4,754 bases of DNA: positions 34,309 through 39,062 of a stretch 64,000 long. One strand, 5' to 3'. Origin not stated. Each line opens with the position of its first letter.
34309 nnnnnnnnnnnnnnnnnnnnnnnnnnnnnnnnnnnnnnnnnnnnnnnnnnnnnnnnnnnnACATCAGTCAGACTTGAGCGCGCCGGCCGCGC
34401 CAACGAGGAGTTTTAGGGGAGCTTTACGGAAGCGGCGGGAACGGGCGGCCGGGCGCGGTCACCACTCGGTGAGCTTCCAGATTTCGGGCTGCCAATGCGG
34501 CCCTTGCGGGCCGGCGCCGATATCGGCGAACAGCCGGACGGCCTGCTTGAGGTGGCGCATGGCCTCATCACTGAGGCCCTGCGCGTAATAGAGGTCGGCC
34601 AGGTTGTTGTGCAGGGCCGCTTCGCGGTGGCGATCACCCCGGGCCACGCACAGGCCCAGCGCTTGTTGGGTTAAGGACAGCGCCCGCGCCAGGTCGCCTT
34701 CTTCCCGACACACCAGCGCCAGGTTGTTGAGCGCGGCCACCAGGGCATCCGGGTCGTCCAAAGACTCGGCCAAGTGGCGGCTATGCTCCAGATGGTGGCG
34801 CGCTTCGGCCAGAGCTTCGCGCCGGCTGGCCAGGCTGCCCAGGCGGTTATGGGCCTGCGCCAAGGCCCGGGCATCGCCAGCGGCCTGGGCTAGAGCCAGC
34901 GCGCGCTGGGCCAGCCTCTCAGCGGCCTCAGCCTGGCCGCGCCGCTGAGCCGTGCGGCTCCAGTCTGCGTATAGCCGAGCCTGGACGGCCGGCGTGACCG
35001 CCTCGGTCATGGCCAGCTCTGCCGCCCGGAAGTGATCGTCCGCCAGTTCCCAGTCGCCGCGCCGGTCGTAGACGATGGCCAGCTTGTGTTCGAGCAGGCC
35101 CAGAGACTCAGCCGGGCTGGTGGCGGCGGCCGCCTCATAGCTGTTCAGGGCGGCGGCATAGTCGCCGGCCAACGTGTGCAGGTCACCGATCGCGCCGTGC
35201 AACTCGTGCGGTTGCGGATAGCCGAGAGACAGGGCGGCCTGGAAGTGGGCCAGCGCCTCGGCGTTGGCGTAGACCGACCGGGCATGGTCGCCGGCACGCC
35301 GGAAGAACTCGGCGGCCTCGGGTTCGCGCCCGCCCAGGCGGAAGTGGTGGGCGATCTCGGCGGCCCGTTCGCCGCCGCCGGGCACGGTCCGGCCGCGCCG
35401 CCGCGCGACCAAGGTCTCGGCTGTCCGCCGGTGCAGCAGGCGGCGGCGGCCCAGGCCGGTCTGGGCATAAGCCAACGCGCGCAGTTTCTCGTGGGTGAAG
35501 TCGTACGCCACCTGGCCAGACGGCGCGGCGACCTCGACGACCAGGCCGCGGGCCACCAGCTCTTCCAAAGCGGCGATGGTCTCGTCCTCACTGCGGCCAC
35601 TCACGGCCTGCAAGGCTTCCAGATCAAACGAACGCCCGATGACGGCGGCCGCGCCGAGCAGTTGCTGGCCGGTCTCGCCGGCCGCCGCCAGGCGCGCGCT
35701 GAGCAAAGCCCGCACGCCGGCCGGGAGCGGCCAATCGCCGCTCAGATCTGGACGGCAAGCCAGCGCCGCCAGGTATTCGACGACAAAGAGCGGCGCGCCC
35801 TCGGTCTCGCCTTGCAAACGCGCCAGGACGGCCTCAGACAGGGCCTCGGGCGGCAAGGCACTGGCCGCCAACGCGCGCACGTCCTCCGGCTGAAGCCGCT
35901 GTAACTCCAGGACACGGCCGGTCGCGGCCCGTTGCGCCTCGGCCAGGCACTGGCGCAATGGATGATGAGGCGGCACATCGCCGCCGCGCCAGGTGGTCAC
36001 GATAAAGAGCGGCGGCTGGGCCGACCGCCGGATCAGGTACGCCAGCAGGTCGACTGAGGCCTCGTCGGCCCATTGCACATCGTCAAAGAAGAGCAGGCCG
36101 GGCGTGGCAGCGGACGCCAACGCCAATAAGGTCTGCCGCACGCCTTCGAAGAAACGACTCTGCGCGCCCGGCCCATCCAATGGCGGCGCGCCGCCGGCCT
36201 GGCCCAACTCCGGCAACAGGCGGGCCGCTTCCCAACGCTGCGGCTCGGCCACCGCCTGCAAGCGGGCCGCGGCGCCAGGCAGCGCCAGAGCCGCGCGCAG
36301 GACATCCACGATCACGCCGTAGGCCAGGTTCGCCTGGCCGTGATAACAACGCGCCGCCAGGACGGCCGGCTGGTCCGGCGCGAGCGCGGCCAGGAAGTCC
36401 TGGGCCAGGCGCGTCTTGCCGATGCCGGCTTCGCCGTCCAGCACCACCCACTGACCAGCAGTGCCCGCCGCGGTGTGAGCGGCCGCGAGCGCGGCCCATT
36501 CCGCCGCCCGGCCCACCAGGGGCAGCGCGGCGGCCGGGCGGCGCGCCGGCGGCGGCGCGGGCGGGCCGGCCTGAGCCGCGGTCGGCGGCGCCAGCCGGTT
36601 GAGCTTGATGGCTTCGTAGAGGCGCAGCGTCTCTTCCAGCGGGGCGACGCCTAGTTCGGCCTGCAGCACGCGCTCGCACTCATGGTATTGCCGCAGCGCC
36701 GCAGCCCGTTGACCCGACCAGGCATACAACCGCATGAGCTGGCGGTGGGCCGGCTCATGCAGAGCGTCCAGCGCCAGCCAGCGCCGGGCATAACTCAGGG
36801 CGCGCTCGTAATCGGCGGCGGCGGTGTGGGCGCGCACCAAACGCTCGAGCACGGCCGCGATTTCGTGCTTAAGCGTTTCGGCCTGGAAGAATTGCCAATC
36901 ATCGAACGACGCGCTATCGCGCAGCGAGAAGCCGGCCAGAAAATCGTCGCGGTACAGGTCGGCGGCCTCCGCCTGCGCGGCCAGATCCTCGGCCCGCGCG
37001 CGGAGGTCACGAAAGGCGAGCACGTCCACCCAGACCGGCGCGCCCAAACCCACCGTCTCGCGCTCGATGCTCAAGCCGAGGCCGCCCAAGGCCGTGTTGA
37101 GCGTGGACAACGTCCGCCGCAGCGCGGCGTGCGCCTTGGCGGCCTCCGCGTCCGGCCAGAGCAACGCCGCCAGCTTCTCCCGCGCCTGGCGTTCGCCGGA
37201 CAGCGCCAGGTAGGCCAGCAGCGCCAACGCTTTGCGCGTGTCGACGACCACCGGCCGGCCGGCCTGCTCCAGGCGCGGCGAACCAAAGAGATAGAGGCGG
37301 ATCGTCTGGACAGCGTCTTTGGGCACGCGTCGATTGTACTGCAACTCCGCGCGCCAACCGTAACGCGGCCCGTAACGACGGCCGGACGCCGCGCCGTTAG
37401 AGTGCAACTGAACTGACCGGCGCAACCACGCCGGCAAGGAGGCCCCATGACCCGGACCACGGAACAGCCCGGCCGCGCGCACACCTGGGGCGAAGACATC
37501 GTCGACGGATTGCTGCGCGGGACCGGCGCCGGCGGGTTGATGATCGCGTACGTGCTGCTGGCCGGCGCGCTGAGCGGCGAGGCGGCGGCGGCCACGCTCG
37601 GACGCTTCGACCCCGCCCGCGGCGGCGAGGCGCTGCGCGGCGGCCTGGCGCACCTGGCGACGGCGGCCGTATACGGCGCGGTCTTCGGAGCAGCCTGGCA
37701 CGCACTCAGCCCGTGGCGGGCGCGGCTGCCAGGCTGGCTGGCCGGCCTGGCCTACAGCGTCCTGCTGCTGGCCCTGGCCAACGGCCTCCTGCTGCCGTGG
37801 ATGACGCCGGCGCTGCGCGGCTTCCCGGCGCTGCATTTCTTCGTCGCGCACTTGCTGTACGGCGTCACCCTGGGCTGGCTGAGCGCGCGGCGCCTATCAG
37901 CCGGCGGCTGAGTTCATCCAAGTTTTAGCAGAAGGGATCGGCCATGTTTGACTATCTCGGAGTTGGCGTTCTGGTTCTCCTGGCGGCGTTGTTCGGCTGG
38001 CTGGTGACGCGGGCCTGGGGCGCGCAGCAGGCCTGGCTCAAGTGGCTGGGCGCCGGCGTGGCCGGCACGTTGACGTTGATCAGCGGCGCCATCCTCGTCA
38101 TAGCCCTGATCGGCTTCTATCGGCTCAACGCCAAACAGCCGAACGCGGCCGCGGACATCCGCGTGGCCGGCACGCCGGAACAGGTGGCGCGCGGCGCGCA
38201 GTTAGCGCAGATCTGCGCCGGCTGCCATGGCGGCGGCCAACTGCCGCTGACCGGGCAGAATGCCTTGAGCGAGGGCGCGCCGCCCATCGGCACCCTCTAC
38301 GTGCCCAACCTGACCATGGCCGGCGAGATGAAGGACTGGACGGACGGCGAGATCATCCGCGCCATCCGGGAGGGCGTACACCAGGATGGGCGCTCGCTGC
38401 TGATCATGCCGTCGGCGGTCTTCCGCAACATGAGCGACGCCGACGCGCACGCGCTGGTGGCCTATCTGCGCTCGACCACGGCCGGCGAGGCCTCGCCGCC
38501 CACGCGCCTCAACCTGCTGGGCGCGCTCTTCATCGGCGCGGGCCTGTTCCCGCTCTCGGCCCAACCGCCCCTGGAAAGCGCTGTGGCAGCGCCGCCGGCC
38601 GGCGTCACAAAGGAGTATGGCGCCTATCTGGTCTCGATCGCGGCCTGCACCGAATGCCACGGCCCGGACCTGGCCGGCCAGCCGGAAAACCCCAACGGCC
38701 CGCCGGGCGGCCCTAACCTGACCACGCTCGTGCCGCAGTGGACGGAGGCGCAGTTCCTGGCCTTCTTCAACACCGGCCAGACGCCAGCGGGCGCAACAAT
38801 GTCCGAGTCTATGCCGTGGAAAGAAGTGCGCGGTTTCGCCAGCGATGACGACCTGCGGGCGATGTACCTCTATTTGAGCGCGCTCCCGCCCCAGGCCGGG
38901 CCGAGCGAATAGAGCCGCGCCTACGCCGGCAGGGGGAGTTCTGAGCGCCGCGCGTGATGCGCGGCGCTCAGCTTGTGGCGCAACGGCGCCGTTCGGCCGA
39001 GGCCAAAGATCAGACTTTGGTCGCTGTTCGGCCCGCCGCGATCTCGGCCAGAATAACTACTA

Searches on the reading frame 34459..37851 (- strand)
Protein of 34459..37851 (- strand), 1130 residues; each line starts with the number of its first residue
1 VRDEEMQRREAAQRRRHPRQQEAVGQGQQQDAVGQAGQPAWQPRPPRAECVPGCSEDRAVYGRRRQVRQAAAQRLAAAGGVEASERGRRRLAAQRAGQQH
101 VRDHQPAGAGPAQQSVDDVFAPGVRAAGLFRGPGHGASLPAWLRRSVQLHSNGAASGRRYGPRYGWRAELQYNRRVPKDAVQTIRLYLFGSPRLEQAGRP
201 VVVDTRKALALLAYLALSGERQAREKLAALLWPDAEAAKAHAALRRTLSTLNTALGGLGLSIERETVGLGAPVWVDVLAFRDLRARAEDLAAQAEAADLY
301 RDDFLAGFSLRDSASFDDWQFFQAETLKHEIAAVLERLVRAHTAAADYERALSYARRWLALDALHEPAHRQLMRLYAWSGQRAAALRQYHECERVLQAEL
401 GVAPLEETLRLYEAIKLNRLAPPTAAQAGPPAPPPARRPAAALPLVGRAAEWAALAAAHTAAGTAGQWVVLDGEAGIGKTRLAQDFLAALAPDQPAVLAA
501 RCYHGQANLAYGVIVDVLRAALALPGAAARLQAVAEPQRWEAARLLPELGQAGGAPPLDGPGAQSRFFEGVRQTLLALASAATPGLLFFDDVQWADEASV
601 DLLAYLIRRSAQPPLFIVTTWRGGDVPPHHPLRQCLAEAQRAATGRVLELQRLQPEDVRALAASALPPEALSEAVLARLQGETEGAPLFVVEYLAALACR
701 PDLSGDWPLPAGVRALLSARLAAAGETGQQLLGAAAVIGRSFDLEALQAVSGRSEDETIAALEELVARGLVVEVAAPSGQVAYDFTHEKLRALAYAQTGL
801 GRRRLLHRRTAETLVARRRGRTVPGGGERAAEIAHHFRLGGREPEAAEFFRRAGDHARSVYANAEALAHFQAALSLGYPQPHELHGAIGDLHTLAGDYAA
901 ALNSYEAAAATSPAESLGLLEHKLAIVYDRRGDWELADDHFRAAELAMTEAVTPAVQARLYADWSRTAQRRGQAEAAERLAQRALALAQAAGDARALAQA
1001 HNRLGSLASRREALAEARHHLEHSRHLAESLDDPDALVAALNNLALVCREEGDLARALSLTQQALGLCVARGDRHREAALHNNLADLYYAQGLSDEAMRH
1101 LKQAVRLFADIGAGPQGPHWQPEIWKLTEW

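Call 26: search_protein_families(library=pfam, proteins=[window:34459-37851:-], max_evalue=0.00001)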
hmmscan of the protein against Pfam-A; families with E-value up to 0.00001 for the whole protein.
window:34459-37851:- (1130 aa): 6 families
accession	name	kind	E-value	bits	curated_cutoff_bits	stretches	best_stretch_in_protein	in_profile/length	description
PF13191.12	AAA_16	-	9.3e-25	88.5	32.6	1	444-618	1-167/167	AAA ATPase domain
PF03704.23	BTAD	-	6.9e-18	65.8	22.1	1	286-415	18-145/146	Bacterial transcriptional activator domain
PF13424.12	TPR_12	-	2.1e-15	57.1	30.1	1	1039-1108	4-75/77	Tetratricopeptide repeat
PF13176.12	TPR_7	-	1.2e-11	44.2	27.9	0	1040-1074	1-35/36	Tetratricopeptide repeat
PF07719.23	TPR_2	-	3e-08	33.6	27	0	1078-1108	1-31/34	Tetratricopeptide repeat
PF00515.34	TPR_1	-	5e-07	29.7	27.8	0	1078-1107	1-30/34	Tetratricopeptide repeat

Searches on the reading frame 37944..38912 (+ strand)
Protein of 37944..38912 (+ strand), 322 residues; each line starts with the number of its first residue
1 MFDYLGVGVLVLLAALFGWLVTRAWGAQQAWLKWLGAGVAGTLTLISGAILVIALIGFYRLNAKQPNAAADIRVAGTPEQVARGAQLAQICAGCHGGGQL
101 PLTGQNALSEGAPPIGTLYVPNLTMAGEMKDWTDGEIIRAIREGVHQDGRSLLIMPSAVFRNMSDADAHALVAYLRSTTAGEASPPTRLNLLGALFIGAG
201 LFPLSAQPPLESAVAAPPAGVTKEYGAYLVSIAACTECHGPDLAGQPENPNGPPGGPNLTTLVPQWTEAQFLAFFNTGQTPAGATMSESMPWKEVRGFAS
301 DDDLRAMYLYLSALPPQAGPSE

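Call 26: search_protein_families(library=pfam, proteins=[window:37944-38912:+], max_evalue=0.00001)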
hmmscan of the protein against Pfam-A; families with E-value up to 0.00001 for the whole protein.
window:37944-38912:+ (322 aa): 2 families
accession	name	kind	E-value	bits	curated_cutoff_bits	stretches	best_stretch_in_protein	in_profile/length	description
PF00034.26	Cytochrom_C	-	1.3e-15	59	21.3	1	81-178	1-89/90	Cytochrome c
PF13442.11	Cytochrome_CBB3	-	1e-13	51.9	27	1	85-175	7-68/68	Cytochrome C oxidase, cbb3-type, subunit III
